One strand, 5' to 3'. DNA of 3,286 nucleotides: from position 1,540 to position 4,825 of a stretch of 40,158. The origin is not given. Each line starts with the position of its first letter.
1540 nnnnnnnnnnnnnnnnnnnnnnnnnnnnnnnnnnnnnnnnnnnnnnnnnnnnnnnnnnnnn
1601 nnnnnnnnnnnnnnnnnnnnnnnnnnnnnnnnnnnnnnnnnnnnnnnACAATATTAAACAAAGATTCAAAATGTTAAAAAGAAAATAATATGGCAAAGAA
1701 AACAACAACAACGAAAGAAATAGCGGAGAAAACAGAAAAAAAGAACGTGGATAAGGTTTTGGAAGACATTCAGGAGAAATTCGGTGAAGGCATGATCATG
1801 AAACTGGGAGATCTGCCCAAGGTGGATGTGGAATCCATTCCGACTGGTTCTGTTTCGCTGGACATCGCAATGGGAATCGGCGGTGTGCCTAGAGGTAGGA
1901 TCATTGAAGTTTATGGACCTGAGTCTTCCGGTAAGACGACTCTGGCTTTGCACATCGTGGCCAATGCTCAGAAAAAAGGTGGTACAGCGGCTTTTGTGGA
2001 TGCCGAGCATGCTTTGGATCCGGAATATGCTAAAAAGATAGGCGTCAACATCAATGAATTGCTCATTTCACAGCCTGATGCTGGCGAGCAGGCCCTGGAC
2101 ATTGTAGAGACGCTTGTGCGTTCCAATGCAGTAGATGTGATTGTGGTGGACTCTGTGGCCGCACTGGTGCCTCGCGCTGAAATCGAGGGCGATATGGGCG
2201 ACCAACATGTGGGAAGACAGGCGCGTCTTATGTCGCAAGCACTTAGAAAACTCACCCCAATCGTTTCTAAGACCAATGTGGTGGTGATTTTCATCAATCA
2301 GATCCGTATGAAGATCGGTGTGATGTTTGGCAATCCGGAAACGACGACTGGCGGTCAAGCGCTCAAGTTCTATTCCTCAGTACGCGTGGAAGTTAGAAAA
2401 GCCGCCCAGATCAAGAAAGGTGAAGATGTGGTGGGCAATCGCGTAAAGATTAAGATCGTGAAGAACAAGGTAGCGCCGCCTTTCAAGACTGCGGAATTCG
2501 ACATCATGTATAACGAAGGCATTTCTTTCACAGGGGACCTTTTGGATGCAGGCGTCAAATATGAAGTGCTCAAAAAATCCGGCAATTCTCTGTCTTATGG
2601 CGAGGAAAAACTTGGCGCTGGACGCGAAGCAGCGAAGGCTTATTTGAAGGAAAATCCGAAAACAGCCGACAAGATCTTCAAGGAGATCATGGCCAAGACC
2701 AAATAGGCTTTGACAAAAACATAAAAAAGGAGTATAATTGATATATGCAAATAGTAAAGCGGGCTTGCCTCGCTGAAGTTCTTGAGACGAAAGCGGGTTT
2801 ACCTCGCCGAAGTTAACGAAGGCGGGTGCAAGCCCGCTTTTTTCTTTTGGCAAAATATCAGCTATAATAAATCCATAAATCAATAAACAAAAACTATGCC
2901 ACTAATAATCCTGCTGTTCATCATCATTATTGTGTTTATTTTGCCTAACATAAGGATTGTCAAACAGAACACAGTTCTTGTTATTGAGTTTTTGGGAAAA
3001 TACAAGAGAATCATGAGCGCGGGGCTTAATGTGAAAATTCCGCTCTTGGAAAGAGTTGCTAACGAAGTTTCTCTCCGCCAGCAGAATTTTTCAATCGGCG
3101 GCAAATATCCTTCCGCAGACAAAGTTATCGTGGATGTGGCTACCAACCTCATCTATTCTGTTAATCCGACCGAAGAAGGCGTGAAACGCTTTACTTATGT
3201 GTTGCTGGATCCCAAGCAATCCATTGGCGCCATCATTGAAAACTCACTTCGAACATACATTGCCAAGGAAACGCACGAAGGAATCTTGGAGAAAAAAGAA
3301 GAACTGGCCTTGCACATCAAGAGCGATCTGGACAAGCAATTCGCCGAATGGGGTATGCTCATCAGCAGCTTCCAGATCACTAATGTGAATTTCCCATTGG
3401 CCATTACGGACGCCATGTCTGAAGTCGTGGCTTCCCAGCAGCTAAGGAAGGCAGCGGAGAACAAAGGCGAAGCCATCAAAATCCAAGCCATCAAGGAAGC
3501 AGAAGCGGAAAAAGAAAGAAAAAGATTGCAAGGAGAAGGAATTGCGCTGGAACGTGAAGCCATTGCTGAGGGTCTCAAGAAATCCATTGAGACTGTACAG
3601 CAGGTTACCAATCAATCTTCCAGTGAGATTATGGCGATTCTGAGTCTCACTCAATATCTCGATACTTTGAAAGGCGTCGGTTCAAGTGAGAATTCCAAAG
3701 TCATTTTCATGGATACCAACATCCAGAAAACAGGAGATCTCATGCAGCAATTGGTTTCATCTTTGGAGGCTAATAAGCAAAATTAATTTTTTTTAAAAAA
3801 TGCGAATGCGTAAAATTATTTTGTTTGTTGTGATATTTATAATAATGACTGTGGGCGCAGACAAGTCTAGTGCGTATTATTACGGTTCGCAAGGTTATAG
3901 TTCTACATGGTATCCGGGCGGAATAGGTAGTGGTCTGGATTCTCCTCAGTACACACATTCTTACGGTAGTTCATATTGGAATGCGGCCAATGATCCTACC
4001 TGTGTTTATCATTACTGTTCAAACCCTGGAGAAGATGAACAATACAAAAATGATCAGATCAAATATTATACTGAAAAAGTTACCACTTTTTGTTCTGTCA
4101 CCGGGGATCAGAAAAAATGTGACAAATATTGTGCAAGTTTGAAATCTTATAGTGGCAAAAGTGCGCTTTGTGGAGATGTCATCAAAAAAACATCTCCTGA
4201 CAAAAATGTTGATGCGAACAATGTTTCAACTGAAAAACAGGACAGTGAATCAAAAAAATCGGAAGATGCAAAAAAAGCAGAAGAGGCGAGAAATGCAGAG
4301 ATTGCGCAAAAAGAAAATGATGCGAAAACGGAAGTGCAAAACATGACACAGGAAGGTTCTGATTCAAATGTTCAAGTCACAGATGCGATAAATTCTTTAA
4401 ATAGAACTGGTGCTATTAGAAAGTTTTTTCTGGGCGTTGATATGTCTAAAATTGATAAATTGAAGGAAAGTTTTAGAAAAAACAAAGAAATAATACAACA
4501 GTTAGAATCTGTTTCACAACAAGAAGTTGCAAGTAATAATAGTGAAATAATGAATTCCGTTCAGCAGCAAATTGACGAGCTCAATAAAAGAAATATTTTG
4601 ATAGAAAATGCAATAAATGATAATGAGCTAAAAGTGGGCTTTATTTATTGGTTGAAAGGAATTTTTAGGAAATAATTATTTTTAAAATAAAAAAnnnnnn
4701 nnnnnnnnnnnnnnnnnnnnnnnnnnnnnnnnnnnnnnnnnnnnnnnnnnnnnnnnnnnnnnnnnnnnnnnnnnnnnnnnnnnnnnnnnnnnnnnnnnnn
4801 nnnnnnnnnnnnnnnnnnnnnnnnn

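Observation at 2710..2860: Consensus promoter plus attenuator-like leader (or leaderless micro-ORF) immediately after recA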

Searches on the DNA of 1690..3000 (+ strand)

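Call 5: search_rna_families(source=window, start=2600, end=3000, threshold=evalue, max_evalue=10, show_alignments=5)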
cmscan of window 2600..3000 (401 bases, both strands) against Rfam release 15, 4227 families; matches with E-value up to 10: 15.
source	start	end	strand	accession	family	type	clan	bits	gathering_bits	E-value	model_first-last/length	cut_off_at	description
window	2792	2963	-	RF02593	NsiR8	Gene; sRNA;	-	28.1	61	0.0031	1-172/172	no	Nitrogen stress-induced RNA 8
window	2685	2762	+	RF02217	ZNFX1-AS1_3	Gene; lncRNA;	-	20.6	60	0.6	1-87/87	no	ZNFX1 antisense RNA 1 conserved region 3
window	2659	2754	+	RF01871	MALAT1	Gene; lncRNA;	-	18.5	70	5.1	1-95/95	no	Metastasis associated lung adenocarcinoma transcript 1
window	2754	2842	+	RF03972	mir-3150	Gene; miRNA;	-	17.4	100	1.8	1-80/80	no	mir-3150 microRNA precursor family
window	2721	2851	+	RF00558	L20_leader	Cis-reg; leader;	-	17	58.7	0.79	1-127/127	no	Ribosomal protein L20 leader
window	2918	2958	-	RF03008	malK-II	Cis-reg;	-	17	52.9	2.6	1-50/50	no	malK-II RNA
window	2824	2918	-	RF00445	MIR399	Gene; miRNA;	-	16.9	57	0.41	1-117/117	no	mir-399 microRNA precursor family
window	2768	2849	+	RF02059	STnc50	Gene; sRNA;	-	15.9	55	6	1-84/84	no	Salmonella enterica sRNA STnc40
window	2904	2992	-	RF01848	ACEA_U3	Gene; snRNA; snoRNA; CD-box;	CL00100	15.1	55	1.1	1-209/209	no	ACEA small nucleolar RNA U3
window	2816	2850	+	RF00489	ctRNA_p42d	Gene; antisense;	-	14.8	50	2.7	1-46/46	no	ctRNA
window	2865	2934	-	RF00321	snoZ247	Gene; snRNA; snoRNA; CD-box;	-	14.5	38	3.3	1-139/139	no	Small nucleolar RNA Z247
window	2927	2969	+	RF00543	snopsi18S-1377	Gene; snRNA; snoRNA; HACA-box;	-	14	48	5.1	4-57/140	no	Small nucleolar RNA psi18S-1377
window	2829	2872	-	RF02060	STnc410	Gene; sRNA;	-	11.7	50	4.5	1-158/158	no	Enterobacterial sRNA STnc410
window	2836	2903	+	RF01849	alpha_tmRNA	Gene;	CL00001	8.5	50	1.2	1-355/355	no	Alphaproteobacteria transfer-messenger RNA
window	2919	2978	+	RF01849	alpha_tmRNA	Gene;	CL00001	7.4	50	2.5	1-355/355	no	Alphaproteobacteria transfer-messenger RNA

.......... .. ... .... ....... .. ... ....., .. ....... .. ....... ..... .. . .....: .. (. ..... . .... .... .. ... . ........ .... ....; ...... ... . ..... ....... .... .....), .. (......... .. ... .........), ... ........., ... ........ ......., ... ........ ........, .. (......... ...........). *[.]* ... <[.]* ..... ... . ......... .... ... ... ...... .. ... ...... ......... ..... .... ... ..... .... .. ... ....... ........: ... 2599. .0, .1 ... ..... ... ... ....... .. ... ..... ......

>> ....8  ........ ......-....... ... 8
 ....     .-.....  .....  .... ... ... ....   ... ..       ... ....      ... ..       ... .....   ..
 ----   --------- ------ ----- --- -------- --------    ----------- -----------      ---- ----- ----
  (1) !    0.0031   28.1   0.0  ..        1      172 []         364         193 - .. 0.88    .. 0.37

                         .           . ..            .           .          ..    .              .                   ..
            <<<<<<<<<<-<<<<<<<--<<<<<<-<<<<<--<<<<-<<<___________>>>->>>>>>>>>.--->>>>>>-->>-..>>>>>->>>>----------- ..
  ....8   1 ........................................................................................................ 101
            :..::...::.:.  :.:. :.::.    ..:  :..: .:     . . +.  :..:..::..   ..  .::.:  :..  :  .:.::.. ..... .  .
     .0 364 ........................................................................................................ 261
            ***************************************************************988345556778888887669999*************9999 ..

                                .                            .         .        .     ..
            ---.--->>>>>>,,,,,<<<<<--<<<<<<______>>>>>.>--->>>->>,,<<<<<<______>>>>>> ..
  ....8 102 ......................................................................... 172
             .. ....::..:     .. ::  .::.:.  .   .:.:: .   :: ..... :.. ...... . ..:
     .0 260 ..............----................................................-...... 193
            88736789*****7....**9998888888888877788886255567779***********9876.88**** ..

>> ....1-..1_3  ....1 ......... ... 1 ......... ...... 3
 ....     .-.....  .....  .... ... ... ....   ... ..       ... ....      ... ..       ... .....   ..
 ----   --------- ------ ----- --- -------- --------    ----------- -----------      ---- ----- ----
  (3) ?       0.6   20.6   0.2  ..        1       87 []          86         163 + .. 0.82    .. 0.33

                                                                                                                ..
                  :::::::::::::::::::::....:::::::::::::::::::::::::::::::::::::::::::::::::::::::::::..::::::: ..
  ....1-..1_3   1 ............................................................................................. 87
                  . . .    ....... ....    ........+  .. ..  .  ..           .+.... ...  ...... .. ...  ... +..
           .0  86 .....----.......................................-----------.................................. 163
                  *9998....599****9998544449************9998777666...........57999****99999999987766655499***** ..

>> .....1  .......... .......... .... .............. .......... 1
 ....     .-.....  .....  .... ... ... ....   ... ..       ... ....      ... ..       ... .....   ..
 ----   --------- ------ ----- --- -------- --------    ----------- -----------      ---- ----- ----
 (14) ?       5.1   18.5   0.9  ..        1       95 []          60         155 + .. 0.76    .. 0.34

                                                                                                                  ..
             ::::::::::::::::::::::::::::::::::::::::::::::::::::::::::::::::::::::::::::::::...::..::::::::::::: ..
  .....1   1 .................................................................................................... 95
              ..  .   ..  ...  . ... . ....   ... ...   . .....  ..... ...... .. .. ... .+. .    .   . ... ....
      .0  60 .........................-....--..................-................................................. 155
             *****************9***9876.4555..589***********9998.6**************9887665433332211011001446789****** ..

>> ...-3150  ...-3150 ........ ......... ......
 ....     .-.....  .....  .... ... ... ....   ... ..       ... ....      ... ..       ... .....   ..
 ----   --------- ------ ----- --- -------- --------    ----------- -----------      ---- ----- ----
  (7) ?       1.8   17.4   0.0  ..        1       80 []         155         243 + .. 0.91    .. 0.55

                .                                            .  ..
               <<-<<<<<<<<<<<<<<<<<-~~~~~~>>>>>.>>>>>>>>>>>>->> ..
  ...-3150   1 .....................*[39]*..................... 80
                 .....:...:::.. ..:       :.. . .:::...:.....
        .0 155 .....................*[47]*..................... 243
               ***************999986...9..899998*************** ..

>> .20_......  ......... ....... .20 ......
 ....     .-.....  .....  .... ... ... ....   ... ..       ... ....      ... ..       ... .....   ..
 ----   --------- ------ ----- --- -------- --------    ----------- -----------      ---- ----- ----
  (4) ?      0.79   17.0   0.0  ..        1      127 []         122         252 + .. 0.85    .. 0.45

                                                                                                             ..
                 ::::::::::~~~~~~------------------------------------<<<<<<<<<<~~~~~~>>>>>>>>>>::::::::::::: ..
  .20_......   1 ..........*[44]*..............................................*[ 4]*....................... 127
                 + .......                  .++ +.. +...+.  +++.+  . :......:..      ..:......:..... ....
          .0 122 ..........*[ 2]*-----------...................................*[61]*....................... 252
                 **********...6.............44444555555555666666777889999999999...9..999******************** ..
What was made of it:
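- On Riboswitch / known cis-regulatory RNA: Only noise at E <= 10 (call 5).
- No Rfam hit, even at E <= 10, other than noise (call 5).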

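Call 47: search_rna_families(sources=[L001, L082, L083, L086, L089, L092, L093, L094, L099], threshold=gathering)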
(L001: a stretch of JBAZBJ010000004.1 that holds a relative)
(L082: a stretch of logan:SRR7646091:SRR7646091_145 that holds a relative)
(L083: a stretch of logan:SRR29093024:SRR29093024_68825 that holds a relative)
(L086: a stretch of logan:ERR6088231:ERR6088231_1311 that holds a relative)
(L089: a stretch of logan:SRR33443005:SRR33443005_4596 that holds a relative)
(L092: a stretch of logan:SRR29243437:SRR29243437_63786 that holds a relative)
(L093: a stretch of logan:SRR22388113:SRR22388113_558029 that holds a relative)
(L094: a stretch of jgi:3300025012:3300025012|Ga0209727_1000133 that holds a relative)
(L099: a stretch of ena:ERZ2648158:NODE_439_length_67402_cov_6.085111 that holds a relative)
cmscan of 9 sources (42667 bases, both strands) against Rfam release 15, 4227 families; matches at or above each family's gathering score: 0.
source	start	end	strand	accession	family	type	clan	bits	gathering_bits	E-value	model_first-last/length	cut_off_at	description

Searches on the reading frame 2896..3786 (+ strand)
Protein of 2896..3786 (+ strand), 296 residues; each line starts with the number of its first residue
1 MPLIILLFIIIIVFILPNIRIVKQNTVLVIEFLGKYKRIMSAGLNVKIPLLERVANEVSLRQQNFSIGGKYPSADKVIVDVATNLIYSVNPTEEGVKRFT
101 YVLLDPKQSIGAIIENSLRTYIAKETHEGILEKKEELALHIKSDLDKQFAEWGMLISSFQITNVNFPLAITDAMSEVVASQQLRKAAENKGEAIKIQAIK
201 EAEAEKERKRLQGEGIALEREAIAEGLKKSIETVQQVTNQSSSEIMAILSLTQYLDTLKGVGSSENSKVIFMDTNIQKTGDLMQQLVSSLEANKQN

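Call 12: search_protein_families(library=pfam, proteins=[window:2896-3786:+])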
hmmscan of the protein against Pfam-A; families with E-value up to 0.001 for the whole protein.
window:2896-3786:+ (296 aa): 1 family
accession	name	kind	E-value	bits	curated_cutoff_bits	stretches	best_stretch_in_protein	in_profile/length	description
PF01145.31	Band_7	-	2.2e-27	96.7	23.6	1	21-196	2-166/176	SPFH domain / Band 7 family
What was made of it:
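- Checked: Neighbours: the next gene is an SPFH/Band_7 protein at 2896-3786 (call 12).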

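Call 64: search_protein_families(library=padloc, proteins=[window:2896-3786:+], max_evalue=0.01)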
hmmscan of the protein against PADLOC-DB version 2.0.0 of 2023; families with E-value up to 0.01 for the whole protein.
window:2896-3786:+ (296 aa): 0 families

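Call 65: search_protein_families(library=ncbifam, proteins=[window:2896-3786:+], max_evalue=0.01)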
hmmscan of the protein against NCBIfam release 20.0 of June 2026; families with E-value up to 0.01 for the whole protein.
window:2896-3786:+ (296 aa): 3 families
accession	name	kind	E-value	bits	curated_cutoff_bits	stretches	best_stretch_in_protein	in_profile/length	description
TIGR01933.1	hflK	equivalog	2.1e-18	66.7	159.4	1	19-276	1-252/261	FtsH protease activity modulator HflK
NF008181.0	PRK10930.1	equivalog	2.1e-07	30.1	660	1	9-234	87-302/419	FtsH protease activity modulator HflK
NF058507.1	FlotScfldFlot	equivalog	0.00056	19.1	700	1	107-212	126-231/477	flotillin lipid rafts scaffold protein FloT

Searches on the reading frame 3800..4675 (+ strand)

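Call 12: search_protein_families(library=pfam, proteins=[window:3800-4675:+])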
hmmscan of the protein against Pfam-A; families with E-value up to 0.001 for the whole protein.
window:3800-4675:+ (291 aa): 0 families

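Call 64: search_protein_families(library=padloc, proteins=[window:3800-4675:+], max_evalue=0.01)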
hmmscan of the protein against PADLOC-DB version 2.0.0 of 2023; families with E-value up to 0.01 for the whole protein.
window:3800-4675:+ (291 aa): 2 families
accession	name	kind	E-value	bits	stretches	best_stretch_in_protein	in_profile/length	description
PDLC01177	CorA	-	0.00083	17.5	1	222-278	24-79/117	CorA-like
PDLC00513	JetC1|JetC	-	0.009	12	0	97-263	734-903/1140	DUF3584 domain; MukB-like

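Call 65: search_protein_families(library=ncbifam, proteins=[window:3800-4675:+], max_evalue=0.01)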
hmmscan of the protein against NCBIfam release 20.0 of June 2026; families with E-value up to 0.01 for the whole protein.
window:3800-4675:+ (291 aa): 0 families
